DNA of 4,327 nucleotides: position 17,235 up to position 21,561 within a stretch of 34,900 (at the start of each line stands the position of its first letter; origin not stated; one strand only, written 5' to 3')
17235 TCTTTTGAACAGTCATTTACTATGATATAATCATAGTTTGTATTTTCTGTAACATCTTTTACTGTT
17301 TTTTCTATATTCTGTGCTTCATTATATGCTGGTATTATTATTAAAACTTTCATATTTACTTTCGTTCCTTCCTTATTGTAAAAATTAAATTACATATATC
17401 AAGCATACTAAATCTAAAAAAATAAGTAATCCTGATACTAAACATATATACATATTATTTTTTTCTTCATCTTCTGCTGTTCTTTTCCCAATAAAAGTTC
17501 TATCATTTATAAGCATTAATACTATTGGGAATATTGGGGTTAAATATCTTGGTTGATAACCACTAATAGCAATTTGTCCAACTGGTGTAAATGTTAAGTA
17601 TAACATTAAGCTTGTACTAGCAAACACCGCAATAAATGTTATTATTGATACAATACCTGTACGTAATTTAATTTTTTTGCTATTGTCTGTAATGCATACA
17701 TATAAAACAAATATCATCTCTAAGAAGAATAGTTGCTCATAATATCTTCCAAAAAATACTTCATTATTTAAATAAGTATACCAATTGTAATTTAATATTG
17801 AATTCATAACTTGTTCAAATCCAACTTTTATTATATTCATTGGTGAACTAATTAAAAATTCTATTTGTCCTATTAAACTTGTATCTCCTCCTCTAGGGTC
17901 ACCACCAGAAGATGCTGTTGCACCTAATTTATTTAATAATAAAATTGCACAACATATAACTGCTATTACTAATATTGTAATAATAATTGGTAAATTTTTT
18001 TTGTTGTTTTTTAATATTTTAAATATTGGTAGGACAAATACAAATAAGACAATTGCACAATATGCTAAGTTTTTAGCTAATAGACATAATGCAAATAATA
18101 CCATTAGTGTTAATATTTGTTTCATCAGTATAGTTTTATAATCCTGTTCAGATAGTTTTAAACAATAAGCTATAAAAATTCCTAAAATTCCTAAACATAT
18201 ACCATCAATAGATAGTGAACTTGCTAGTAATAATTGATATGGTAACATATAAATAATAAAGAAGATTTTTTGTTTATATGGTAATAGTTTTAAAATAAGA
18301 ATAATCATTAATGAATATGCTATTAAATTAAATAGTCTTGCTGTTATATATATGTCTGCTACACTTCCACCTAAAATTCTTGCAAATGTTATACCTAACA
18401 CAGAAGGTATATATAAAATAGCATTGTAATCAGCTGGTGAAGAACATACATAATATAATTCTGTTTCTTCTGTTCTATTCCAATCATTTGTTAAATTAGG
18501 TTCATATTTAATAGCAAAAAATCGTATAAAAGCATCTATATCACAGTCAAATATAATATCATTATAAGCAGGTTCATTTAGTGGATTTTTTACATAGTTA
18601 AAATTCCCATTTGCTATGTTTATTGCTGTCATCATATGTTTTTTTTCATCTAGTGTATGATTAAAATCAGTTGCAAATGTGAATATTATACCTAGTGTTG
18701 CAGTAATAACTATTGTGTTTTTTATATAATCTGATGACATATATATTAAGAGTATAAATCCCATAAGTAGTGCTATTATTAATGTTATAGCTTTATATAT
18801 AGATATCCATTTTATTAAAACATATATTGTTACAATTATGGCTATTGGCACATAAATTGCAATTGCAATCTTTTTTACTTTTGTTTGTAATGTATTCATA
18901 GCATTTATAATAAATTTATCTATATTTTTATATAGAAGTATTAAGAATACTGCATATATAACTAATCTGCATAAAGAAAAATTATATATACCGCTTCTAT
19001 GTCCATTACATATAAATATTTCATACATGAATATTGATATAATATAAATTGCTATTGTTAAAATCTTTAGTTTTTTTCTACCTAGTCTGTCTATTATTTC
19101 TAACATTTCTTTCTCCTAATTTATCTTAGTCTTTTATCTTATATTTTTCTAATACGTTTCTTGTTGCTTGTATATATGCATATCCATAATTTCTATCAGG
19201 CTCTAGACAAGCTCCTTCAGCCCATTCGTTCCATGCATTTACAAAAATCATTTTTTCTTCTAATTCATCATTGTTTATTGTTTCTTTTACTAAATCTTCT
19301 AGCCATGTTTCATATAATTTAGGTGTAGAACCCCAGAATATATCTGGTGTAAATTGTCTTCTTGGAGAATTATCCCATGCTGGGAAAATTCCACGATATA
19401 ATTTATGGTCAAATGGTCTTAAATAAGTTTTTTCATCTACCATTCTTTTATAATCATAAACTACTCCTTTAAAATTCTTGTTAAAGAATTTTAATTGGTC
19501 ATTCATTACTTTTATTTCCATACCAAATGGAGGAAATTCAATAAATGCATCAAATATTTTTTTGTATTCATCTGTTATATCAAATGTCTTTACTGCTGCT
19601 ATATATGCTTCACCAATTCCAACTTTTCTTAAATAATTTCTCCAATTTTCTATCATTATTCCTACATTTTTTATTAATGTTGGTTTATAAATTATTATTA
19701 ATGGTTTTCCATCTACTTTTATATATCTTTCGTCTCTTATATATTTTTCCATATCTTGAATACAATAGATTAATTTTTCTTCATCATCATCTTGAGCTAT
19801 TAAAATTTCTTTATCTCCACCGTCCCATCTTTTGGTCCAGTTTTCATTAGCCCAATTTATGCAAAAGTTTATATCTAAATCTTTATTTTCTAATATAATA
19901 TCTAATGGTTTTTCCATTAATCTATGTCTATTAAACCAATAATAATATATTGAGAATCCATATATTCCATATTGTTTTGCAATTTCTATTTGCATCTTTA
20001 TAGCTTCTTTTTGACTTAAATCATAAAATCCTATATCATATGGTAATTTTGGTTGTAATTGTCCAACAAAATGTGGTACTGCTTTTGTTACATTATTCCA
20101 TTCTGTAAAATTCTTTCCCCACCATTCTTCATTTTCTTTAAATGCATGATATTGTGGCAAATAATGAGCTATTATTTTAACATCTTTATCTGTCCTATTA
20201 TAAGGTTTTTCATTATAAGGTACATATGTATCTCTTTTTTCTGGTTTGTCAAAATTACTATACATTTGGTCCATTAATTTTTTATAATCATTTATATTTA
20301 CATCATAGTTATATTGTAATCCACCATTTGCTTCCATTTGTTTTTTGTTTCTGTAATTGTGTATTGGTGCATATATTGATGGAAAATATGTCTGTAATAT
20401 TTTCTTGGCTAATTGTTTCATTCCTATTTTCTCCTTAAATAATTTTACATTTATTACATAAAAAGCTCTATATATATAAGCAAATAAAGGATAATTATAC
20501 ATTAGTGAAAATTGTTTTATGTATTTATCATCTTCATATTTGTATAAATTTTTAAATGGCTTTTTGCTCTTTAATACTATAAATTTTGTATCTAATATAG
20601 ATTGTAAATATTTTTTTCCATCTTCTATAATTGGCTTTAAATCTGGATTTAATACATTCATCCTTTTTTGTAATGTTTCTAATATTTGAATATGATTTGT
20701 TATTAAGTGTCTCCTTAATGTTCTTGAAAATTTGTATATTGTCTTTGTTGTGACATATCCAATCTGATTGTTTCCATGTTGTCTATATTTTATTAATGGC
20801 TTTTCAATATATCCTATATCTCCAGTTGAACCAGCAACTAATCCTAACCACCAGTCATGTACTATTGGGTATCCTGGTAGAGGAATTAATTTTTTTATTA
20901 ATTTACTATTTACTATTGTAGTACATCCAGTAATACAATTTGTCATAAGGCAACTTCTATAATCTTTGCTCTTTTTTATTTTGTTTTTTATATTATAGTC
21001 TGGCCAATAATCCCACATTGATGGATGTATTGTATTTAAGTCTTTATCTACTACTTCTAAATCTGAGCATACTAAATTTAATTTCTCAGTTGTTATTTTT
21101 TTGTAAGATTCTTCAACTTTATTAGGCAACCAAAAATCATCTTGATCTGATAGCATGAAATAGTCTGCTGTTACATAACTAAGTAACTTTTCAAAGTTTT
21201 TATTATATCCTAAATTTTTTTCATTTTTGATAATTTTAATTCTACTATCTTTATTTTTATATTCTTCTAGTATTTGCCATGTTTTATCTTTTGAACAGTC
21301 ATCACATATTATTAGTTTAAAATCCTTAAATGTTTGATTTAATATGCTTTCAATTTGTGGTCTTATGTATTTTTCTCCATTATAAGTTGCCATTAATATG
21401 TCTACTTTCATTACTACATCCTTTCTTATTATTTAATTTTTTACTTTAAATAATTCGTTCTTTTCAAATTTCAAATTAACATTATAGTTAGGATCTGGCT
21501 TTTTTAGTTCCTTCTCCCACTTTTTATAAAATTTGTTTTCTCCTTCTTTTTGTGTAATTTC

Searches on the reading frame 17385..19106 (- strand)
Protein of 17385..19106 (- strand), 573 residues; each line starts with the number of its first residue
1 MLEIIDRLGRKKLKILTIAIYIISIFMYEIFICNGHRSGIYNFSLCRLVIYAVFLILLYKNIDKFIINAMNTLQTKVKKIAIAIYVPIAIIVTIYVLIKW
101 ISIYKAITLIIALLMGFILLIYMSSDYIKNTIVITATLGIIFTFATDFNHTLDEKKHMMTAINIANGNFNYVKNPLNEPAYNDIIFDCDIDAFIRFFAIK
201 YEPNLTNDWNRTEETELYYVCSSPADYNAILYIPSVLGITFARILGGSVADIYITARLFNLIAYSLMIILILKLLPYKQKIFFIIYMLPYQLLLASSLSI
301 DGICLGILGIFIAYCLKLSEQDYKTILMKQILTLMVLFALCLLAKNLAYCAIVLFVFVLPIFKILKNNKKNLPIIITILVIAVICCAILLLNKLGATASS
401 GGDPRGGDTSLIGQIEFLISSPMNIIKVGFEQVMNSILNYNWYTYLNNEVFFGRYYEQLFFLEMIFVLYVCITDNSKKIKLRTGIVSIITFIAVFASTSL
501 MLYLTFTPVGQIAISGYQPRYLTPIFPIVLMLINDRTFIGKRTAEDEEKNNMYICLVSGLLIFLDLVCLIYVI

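Call 14: search_protein_families(library=pfam, proteins=[window:17385-19106:-])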
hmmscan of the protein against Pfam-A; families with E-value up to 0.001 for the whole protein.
window:17385-19106:- (573 aa): 1 family
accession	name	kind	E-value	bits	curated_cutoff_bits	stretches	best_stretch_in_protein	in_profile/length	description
PF09913.15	DUF2142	-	1.6e-37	129.7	30.1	1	138-529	3-395/395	Predicted membrane protein (DUF2142)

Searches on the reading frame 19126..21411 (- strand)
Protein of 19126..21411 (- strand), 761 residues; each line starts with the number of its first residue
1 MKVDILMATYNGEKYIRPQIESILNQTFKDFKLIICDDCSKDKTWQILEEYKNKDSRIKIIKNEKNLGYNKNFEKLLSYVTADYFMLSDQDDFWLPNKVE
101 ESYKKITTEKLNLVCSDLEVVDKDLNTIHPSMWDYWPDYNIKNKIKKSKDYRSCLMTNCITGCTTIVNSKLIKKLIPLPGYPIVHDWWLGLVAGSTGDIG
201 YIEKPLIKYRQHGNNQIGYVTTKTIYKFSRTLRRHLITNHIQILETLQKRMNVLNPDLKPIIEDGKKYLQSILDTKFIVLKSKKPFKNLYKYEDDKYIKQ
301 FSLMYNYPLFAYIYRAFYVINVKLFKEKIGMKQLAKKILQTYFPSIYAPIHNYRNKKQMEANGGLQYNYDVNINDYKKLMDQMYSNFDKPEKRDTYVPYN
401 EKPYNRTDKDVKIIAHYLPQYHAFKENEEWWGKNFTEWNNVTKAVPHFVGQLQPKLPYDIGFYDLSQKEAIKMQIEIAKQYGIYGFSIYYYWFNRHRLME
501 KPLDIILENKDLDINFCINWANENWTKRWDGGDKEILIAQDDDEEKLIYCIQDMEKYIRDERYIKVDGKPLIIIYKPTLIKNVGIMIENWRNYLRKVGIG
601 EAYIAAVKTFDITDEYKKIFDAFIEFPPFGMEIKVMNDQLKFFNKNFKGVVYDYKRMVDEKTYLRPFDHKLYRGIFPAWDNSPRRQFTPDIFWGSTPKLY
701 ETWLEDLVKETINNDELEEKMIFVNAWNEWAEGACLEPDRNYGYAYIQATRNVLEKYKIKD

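Call 14: search_protein_families(library=pfam, proteins=[window:19126-21411:-])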
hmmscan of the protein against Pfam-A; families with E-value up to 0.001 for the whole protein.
window:19126-21411:- (761 aa): 4 families
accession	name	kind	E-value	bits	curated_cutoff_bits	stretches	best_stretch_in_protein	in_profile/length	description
PF14307.12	Glyco_tran_WbsX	-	1.3e-115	387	25.1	1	413-749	1-349/350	Glycosyltransferase WbsX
PF00535.33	Glycos_transf_2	-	1.5e-32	113.3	23.3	1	5-150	2-143/168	Glycosyl transferase family 2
PF10111.15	Glyco_tranf_2_2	-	8.4e-06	25.9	27.3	1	10-112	9-112/276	Glycosyltransferase like family 2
PF13641.12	Glyco_tranf_2_3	-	7.6e-05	23.3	27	1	5-100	5-105/230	Glycosyltransferase like family 2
